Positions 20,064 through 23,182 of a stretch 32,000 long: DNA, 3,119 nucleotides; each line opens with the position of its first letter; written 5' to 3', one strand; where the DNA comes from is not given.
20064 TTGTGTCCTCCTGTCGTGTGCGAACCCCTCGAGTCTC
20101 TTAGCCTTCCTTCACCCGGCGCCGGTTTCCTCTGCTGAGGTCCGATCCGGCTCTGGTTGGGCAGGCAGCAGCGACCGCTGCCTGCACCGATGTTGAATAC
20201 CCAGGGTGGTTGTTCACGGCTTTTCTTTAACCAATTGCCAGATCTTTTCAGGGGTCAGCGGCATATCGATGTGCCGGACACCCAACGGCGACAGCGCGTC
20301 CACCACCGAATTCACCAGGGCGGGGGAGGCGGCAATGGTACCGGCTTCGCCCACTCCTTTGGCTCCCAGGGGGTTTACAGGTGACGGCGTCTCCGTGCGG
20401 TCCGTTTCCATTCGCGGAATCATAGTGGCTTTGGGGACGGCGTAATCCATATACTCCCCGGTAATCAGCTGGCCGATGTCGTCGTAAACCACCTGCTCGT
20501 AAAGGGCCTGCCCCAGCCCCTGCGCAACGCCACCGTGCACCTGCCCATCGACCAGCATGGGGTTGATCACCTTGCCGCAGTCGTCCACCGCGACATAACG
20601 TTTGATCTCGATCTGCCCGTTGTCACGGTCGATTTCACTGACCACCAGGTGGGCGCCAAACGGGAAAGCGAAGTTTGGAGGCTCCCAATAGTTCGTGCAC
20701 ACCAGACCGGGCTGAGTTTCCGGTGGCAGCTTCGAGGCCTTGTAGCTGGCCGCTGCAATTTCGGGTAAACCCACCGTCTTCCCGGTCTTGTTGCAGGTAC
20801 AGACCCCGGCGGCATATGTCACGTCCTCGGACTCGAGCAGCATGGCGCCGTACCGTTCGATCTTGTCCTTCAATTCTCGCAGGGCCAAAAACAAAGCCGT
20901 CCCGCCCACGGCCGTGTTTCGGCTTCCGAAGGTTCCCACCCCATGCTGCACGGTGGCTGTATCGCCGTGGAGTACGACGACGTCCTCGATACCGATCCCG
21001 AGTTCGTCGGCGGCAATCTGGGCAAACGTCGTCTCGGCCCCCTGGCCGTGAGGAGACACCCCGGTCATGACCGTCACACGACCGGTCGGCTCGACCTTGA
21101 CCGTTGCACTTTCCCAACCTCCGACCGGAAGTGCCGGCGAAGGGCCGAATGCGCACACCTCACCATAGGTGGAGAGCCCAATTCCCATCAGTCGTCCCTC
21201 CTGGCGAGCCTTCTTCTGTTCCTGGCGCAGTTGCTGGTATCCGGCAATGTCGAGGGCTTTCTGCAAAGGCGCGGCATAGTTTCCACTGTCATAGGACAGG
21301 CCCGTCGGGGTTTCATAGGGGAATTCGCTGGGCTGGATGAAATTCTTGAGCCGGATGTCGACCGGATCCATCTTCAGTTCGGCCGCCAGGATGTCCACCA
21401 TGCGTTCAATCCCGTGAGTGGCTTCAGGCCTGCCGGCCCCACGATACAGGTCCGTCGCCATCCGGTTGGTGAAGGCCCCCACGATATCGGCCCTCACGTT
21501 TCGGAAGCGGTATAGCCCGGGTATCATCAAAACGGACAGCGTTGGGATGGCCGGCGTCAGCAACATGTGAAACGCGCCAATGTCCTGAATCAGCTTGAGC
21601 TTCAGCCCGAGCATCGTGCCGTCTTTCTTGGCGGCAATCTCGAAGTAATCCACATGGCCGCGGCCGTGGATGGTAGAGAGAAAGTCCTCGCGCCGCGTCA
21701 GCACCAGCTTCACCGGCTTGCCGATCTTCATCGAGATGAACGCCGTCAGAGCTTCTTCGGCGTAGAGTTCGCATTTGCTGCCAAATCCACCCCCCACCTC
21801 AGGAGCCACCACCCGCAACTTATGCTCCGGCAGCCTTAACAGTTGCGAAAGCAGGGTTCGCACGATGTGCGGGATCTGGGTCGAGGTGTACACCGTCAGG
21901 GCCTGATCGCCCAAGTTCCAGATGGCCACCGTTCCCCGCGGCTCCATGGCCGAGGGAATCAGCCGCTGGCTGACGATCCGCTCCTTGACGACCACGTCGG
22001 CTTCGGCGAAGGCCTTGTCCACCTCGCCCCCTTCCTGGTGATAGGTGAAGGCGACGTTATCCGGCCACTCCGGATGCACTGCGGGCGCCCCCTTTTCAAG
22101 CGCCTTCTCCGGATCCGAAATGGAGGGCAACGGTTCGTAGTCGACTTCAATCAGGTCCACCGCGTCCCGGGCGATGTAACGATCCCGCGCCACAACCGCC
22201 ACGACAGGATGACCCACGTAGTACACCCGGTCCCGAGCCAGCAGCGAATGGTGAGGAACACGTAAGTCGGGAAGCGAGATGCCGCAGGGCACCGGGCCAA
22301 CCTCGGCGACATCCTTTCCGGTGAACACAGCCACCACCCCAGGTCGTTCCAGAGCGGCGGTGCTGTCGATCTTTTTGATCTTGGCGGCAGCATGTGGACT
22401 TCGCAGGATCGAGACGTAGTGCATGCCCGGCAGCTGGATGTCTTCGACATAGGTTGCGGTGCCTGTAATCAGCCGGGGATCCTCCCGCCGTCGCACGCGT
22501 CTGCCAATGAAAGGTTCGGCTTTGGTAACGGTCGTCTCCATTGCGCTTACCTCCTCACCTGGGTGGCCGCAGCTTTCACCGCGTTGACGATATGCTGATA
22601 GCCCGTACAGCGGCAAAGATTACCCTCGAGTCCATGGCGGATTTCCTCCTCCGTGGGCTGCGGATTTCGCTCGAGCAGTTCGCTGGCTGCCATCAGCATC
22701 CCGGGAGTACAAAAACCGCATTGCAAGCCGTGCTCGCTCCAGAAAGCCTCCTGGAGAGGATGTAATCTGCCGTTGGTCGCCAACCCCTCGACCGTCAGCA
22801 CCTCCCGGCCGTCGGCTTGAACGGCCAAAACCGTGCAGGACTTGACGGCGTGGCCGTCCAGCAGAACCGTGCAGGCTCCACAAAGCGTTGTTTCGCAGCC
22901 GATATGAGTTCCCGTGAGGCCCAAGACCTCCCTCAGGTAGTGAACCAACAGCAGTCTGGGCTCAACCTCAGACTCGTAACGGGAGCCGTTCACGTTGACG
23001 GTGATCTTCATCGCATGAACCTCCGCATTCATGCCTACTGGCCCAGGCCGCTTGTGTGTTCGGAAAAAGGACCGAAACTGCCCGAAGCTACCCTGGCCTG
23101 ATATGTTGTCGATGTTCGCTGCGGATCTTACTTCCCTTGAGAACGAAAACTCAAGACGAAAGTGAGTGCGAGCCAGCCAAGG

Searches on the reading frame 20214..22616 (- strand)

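Call 58: search_protein_families(library=pfam, max_evalue=0.001, proteins=[window:20214-22616:-])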
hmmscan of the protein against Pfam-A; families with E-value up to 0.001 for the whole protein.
window:20214-22616:- (800 aa): 3 families
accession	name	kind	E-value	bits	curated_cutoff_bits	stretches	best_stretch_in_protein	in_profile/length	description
PF20256.3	MoCoBD_2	-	3e-83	280.1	27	1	454-734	2-283/283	Molybdopterin cofactor-binding domain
PF02738.23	MoCoBD_1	-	1.9e-78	263.4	27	1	180-426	1-244/244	Molybdopterin cofactor-binding domain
PF01315.27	Ald_Xan_dh_C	-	7.3e-31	107.2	31.3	1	51-164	1-110/110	Aldehyde oxidase and xanthine dehydrogenase, a/b hammerhead domain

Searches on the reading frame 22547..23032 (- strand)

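Call 58: search_protein_families(library=pfam, max_evalue=0.001, proteins=[window:22547-23032:-])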
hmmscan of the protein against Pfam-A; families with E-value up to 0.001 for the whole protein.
window:22547-23032:- (161 aa): 3 families
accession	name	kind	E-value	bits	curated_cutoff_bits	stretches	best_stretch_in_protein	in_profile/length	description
PF01799.25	Fer2_2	-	2.9e-35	120.7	30.3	1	80-153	1-75/75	[2Fe-2S] binding domain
PF00111.32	Fer2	-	2.4e-06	27.8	21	1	12-66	1-55/77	2Fe-2S iron-sulfur cluster binding domain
PF13085.11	Fer2_3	-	0.00017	22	27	1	45-84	51-89/107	2Fe-2S iron-sulfur cluster binding domain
